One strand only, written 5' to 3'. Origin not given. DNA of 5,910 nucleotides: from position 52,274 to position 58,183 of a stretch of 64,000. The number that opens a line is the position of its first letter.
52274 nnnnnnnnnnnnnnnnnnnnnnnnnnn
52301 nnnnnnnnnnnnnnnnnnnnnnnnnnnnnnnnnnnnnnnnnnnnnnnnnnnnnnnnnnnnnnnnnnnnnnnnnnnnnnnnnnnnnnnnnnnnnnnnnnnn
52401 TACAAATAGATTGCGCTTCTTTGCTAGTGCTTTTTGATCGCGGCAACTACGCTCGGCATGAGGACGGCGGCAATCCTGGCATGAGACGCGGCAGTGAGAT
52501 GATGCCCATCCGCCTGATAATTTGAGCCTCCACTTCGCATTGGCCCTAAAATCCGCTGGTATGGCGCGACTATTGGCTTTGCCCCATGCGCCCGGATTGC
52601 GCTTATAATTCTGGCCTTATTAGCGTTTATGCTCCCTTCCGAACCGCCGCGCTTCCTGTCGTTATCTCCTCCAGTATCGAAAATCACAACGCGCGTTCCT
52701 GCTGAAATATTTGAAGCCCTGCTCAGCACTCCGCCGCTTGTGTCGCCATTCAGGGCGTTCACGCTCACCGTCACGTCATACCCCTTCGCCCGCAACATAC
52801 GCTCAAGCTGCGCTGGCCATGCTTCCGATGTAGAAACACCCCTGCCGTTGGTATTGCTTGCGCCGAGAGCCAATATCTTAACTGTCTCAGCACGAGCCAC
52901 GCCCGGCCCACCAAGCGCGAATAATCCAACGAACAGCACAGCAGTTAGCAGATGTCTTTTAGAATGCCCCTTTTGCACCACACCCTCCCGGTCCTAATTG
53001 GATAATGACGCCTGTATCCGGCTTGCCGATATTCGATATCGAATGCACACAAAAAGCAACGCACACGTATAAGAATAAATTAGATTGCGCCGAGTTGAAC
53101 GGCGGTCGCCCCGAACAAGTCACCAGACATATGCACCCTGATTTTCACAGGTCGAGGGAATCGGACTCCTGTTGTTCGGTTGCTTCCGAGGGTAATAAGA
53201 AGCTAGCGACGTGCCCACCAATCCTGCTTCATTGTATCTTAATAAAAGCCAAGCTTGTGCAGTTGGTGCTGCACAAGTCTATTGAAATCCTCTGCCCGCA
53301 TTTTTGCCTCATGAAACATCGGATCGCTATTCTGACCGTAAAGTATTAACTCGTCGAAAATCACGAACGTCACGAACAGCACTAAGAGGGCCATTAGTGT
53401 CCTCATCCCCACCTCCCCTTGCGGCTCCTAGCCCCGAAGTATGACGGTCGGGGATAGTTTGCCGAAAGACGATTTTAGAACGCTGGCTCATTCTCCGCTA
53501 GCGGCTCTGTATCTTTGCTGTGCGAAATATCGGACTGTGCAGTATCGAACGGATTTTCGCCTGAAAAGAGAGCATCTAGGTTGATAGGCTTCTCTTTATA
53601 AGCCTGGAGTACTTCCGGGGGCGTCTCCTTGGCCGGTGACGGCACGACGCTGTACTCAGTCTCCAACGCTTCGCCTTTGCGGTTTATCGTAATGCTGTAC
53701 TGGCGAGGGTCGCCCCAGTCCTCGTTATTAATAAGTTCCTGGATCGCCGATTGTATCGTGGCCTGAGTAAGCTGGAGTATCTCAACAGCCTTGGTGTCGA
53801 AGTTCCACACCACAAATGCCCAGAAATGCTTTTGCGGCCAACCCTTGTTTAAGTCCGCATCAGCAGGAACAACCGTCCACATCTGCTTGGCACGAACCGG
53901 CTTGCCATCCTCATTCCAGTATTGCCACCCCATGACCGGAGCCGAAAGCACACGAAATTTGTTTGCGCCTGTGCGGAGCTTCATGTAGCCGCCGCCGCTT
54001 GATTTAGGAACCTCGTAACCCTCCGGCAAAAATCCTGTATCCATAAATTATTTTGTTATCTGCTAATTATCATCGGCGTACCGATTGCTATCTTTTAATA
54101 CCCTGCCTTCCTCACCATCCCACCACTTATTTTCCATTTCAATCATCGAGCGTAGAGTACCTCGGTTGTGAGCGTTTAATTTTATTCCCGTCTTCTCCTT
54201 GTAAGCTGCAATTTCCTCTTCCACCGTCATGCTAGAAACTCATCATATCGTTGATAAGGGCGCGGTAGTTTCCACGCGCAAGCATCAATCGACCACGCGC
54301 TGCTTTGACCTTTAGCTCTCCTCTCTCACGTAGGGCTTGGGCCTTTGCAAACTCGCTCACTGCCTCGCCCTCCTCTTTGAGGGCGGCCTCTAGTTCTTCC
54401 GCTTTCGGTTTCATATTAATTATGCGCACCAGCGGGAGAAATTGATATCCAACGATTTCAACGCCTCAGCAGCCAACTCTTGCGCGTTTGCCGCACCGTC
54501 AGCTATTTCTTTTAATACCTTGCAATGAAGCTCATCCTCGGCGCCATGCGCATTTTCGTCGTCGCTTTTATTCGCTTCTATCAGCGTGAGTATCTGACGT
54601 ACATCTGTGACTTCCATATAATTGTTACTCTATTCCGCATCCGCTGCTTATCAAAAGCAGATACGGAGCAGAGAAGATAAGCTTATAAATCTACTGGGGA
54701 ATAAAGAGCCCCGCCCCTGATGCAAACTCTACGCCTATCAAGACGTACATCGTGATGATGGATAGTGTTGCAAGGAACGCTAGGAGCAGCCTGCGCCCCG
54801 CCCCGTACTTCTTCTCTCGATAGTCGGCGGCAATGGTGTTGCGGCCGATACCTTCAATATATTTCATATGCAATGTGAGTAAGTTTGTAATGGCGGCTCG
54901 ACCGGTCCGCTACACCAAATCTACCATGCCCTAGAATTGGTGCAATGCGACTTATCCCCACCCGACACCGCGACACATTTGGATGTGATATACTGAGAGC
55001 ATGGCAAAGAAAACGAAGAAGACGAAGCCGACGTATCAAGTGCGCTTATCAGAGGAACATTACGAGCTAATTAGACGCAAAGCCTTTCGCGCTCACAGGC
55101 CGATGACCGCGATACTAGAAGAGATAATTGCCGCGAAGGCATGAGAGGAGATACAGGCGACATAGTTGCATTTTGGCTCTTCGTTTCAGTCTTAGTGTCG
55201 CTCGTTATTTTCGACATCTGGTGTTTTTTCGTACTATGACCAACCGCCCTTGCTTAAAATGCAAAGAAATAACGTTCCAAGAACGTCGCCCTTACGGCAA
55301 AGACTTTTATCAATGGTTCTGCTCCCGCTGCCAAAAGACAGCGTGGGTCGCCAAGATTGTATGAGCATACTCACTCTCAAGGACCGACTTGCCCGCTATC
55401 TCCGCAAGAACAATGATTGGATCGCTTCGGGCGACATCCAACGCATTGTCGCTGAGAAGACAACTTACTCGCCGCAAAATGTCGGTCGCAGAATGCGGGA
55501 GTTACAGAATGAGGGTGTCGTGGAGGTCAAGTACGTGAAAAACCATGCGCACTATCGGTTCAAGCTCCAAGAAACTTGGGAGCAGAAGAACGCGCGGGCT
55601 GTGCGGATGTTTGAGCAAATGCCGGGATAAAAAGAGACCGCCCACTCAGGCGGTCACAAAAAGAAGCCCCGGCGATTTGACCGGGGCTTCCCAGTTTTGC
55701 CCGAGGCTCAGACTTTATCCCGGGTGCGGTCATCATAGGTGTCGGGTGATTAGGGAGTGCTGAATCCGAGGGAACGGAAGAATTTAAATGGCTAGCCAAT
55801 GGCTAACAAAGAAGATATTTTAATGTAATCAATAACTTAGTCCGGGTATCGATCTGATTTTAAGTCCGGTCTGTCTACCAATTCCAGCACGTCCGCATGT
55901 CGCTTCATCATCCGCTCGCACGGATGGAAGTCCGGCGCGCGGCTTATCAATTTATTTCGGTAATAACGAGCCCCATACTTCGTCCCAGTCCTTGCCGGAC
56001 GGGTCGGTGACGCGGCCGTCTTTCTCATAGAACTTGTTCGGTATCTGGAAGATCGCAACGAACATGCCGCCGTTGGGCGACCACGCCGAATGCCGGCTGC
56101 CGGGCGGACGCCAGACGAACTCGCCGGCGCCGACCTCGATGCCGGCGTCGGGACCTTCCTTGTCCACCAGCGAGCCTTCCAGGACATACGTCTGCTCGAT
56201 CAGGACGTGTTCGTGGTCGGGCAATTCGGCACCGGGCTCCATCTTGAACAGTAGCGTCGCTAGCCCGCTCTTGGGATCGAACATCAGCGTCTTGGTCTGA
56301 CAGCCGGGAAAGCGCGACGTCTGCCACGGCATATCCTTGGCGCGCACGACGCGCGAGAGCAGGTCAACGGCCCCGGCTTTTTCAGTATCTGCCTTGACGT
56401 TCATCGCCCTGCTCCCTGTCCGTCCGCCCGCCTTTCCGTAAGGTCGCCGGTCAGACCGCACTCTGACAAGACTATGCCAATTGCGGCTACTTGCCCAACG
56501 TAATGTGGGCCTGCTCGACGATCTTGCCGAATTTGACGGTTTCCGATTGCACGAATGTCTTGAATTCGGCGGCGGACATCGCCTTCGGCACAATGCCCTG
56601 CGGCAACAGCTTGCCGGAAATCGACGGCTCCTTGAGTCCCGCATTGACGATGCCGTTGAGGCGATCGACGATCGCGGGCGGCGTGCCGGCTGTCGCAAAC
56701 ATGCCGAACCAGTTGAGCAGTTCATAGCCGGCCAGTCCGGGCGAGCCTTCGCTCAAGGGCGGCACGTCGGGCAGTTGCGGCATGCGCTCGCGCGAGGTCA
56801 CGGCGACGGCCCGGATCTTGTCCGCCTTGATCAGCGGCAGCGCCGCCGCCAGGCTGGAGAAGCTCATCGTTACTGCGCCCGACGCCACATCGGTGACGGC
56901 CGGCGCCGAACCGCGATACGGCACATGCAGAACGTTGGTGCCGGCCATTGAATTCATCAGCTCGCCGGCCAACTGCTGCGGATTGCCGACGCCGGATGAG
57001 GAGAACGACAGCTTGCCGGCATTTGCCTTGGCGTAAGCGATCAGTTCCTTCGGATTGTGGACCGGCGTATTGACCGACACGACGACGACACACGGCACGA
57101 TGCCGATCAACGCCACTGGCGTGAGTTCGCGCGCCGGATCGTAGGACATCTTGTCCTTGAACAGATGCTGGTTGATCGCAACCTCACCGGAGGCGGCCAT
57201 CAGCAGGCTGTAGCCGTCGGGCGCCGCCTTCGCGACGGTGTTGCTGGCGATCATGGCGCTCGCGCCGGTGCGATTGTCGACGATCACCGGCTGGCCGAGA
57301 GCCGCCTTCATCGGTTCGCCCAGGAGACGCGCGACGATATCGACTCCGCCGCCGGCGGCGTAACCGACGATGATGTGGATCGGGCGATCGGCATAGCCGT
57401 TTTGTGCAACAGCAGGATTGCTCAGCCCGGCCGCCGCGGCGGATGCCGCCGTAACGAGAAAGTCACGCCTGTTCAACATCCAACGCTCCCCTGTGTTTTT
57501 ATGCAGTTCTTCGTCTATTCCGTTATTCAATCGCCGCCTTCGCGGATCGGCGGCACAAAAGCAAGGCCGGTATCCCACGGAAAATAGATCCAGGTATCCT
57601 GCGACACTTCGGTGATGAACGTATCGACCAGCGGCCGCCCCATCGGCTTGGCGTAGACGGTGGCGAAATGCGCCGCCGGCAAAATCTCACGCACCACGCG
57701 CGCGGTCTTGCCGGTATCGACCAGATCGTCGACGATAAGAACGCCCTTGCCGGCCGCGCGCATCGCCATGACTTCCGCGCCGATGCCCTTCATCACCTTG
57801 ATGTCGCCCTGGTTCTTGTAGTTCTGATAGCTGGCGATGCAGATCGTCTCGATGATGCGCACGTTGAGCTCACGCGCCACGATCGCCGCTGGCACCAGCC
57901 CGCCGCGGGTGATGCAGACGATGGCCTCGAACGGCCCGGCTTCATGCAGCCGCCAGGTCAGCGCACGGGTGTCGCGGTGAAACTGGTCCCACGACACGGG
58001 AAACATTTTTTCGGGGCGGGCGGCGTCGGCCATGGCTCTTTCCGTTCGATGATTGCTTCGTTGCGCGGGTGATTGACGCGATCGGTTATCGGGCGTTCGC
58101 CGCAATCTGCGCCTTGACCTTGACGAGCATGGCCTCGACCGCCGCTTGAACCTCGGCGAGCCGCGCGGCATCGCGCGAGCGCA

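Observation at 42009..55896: Element integrates through the 5' half of tRNA-Leu(TAA) and takes over its promoter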

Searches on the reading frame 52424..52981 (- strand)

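Call 8: search_protein_families(library=pfam, proteins=[window:52424-52981:-], max_evalue=0.01)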
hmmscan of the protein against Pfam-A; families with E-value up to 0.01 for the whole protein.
window:52424-52981:- (185 aa): 3 families
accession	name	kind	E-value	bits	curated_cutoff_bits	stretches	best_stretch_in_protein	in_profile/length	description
PF13472.12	Lipase_GDSL_2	-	5.7e-11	43.7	32.9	1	38-154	1-117/178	GDSL-like Lipase/Acylhydrolase family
PF25182.1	NonGDSL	-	4.1e-05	23.4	80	1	28-103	22-102/220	Non-GDSL lipase-like family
PF00657.28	Lipase_GDSL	-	0.0046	17.6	23.6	0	36-128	1-109/208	GDSL-like Lipase/Acylhydrolase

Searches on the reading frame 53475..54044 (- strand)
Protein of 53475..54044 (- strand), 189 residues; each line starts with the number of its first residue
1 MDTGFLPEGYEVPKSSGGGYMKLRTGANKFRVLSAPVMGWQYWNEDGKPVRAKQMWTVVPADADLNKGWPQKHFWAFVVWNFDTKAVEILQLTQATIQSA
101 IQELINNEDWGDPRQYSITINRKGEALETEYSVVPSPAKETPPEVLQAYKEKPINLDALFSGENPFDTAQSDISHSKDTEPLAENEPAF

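Call 8: search_protein_families(library=pfam, proteins=[window:53475-54044:-], max_evalue=0.01)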
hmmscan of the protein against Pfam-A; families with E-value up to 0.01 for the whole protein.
window:53475-54044:- (189 aa): 0 families

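Call 39: search_protein_families(library=ncbifam, proteins=[window:53475-54044:-], max_evalue=0.01)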
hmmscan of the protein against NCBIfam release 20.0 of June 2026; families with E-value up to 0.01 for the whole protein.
window:53475-54044:- (189 aa): 0 families

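Call 40: search_protein_families(library=phrogs, proteins=[window:53475-54044:-], max_evalue=0.01)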
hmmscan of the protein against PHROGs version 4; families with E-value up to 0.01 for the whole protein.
window:53475-54044:- (189 aa): 3 families
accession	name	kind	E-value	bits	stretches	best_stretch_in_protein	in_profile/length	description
phrog_8542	-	unknown function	1e-17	65.6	2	71-160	118-212/298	-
phrog_1192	-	DNA, RNA and nucleotide metabolism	4.3e-11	43.8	1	86-184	137-238/326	single strand DNA binding protein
phrog_1607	-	DNA, RNA and nucleotide metabolism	1.2e-06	29.4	1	70-141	95-178/285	single strand DNA binding protein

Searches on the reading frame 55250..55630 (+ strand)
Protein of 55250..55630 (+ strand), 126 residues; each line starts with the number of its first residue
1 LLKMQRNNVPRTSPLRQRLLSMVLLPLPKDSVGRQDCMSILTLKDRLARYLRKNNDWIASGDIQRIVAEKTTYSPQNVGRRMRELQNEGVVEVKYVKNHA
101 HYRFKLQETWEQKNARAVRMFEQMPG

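Call 8: search_protein_families(library=pfam, proteins=[window:55250-55630:+], max_evalue=0.01)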
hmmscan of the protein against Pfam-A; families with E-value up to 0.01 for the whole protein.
window:55250-55630:+ (126 aa): 1 family
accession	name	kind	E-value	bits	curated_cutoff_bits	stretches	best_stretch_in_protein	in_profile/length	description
PF13412.12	HTH_24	-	0.002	18.1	21.9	1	64-92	20-48/48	Winged helix-turn-helix DNA-binding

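Call 39: search_protein_families(library=ncbifam, proteins=[window:55250-55630:+], max_evalue=0.01)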
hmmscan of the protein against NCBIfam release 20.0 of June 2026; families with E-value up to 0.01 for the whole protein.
window:55250-55630:+ (126 aa): 0 families

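Call 40: search_protein_families(library=phrogs, proteins=[window:55250-55630:+], max_evalue=0.01)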
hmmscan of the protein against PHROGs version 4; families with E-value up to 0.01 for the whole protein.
window:55250-55630:+ (126 aa): 1 family
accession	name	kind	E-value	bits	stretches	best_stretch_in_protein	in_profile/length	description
phrog_2440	-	transcription regulation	0.0043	18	1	36-93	24-77/126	transcriptional regulator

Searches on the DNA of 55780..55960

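Call 77: search_rna_families(source=window, start=55780, end=55960, threshold=evalue, max_evalue=10, show_alignments=1)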
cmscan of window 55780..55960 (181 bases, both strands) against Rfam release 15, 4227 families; matches with E-value up to 10: 5.
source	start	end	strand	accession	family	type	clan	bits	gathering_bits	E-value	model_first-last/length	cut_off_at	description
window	55800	55881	+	RF01288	snoR31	Gene; snRNA; snoRNA; CD-box;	-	16.9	44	2.3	1-93/93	no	Small nucleolar RNA snoR31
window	55825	55864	-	RF01326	CRISPR-DR13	Gene; CRISPR;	-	15.7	37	4.5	1-30/30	no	CRISPR RNA direct repeat element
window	55783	55839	+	RF02621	BSnc120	Gene; sRNA;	-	14.9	114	1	1-88/88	no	Brucella sRNA 120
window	55780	55863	-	RF00542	snopsi28S-1192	Gene; snRNA; snoRNA; HACA-box;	-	14.1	44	3.6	1-104/138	3'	Small nucleolar RNA psi28S-1192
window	55891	55915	-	RF01126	sR41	Gene; snRNA; snoRNA; CD-box;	-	12.6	54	0.62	1-53/53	no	Small nucleolar RNA sR41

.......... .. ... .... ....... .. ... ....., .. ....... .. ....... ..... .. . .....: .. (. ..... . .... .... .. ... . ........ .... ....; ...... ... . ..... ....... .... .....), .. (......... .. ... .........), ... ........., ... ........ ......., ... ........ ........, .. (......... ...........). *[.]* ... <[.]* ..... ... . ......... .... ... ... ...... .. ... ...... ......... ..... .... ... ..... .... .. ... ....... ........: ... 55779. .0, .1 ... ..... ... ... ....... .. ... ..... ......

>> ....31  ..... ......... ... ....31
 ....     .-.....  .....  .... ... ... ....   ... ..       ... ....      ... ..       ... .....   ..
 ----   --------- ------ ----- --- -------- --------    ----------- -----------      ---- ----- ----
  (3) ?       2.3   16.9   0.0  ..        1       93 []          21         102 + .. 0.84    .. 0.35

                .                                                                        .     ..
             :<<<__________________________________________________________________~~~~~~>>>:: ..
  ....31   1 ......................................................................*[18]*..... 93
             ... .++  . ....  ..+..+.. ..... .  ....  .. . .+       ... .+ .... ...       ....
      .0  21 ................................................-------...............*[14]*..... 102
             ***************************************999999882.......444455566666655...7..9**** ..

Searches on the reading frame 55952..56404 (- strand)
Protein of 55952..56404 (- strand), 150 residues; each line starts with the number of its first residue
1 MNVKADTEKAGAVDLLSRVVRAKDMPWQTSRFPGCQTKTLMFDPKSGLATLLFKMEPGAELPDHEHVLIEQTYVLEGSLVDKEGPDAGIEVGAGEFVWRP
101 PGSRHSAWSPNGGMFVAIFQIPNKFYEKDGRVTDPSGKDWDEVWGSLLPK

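Call 21: find_encoding_contigs(protein=window:55952-56404:-, flank=10000, max_places=10)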
Protein window:55952-56404:- (150 aa): 1 contig read that carries it; 1 place shown.
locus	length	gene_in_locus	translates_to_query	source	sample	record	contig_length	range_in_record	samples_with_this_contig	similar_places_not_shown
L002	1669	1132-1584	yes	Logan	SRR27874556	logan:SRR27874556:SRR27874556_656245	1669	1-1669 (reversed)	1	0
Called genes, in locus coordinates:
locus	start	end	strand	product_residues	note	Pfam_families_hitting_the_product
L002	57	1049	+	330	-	PF03401:TctC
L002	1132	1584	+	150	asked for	PF12973:Cupin_7, PF07883:Cupin_2 (weak)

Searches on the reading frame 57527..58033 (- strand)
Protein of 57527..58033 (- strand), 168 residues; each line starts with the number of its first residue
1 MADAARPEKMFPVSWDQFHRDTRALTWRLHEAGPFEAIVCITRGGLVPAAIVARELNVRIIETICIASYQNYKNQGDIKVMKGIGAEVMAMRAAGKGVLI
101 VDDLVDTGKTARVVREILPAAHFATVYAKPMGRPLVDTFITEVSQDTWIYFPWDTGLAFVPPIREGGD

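Call 20: find_encoding_contigs(protein=window:57527-58033:-, flank=10000, max_places=10)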
Protein window:57527-58033:- (168 aa): no gene with exactly this product is on record in the collection.
